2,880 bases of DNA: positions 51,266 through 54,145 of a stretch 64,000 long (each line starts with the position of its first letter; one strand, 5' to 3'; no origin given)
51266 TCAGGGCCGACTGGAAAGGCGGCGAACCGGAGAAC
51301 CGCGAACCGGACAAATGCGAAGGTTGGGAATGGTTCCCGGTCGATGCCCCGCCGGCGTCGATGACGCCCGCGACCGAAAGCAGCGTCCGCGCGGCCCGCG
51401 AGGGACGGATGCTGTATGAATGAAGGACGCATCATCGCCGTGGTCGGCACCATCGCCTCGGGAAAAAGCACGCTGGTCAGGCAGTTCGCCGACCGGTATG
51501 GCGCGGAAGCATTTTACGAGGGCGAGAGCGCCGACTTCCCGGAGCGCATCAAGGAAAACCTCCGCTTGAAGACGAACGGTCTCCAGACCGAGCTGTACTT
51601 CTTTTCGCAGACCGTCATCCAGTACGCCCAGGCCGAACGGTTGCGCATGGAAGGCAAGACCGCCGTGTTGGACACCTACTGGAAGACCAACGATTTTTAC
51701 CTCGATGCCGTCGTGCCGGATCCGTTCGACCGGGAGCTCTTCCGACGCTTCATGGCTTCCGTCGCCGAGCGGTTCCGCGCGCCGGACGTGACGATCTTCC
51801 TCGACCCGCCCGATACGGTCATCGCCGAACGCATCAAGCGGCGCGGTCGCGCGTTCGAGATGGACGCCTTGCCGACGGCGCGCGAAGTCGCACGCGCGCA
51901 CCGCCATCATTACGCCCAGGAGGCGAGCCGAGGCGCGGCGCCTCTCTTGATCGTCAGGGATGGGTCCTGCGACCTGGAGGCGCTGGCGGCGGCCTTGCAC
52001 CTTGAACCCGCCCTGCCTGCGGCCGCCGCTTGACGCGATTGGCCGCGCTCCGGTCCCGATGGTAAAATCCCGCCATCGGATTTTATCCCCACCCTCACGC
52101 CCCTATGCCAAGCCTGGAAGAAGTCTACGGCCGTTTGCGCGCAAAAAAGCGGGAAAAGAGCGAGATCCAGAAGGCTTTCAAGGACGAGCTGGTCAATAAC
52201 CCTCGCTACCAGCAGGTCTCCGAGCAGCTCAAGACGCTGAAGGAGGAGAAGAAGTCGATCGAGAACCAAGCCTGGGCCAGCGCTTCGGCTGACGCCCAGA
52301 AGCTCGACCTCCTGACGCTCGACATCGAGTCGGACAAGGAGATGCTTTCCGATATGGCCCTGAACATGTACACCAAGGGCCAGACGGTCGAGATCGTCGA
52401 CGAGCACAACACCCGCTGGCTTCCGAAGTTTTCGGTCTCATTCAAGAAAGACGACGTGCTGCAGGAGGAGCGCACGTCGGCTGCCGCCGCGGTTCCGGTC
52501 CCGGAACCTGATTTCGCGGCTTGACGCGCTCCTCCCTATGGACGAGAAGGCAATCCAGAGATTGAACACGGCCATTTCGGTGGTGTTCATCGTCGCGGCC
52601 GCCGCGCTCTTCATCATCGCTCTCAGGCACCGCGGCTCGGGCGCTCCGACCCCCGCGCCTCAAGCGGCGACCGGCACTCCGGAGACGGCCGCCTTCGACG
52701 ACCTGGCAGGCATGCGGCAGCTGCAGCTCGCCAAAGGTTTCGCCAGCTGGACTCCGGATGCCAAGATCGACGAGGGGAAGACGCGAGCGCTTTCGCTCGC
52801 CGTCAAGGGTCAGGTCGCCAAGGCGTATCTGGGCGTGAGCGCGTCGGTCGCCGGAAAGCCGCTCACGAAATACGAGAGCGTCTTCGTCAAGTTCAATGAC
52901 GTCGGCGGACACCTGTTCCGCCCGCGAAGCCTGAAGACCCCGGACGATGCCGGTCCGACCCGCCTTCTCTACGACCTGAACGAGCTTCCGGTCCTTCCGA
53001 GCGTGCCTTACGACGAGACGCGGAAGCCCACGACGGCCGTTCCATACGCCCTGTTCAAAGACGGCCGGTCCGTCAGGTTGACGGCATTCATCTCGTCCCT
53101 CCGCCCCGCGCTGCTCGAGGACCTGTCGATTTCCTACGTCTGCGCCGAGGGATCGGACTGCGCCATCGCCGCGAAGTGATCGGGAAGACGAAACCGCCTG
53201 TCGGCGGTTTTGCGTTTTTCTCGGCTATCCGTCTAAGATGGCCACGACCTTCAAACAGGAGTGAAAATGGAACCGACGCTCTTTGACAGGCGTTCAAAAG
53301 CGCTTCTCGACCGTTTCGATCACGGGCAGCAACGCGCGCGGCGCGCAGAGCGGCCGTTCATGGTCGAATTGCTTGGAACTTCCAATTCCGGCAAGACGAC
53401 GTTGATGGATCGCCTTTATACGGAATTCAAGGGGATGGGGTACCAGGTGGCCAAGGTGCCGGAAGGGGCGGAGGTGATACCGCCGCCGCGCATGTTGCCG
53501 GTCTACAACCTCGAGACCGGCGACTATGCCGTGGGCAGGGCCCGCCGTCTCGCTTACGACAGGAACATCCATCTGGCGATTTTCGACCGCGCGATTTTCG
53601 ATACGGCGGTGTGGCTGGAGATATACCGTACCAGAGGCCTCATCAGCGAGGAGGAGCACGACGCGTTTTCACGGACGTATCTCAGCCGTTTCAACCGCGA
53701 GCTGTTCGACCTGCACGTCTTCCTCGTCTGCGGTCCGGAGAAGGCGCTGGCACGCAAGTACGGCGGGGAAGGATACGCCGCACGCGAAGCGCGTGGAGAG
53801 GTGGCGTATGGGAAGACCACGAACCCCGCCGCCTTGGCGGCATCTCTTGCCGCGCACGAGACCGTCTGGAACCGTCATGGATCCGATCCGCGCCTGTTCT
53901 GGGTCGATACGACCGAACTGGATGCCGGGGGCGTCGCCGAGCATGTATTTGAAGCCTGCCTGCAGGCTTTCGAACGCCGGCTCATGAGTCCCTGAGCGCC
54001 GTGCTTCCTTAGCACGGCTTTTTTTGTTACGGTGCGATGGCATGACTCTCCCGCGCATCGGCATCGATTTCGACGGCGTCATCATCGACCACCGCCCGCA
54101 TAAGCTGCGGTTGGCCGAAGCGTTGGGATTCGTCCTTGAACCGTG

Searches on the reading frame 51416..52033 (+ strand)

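Call 12: search_protein_families(library=pfam, proteins=[window:51416-52033:+], max_evalue=0.01)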
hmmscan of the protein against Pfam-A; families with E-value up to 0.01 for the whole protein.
window:51416-52033:+ (205 aa): 9 families
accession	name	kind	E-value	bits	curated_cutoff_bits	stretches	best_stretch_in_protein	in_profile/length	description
PF01712.25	dNK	-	3.6e-09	37.1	27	1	7-151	1-150/203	Deoxynucleoside kinase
PF13671.12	AAA_33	-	8e-08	33.1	27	1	7-156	2-131/143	AAA domain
PF02223.23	Thymidylate_kin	-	5.8e-06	26.6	27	1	15-150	7-147/185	Thymidylate kinase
PF13521.12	AAA_28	-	6.3e-05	23.7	27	1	7-141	2-130/164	AAA domain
PF13191.12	AAA_16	-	0.00019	22.4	32.6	1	3-58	23-64/167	AAA ATPase domain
PF13238.12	AAA_18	-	0.00031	21.6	29.4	1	7-144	1-112/128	AAA domain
PF13207.12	AAA_17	-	0.00048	20.9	27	1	11-151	2-131/136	AAA domain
PF13401.12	AAA_22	-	0.00088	20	27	1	4-76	5-84/130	AAA domain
PF13173.12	AAA_14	-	0.0013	19.1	27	0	5-29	3-27/129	AAA domain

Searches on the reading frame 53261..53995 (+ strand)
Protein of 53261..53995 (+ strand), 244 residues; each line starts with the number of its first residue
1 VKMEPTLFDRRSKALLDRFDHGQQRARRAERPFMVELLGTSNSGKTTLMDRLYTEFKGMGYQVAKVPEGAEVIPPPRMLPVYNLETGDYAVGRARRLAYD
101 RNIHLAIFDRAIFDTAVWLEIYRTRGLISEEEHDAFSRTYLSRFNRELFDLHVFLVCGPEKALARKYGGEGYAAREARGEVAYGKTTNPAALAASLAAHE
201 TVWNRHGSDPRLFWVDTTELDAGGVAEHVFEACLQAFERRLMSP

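Call 29: search_protein_families(library=pfam, proteins=[window:53261-53995:+], max_evalue=0.001)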
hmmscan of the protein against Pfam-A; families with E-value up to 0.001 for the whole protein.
window:53261-53995:+ (244 aa): 3 families
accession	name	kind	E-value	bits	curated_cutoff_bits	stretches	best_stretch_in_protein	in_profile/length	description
PF03205.20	MobB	-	4.4e-05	23.8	26.6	1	35-66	2-33/133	Molybdopterin guanine dinucleotide synthesis protein B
PF13521.12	AAA_28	-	7.6e-05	23.4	27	0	37-125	4-96/164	AAA domain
PF01712.25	dNK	-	0.00053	20.2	27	0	105-165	77-139/203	Deoxynucleoside kinase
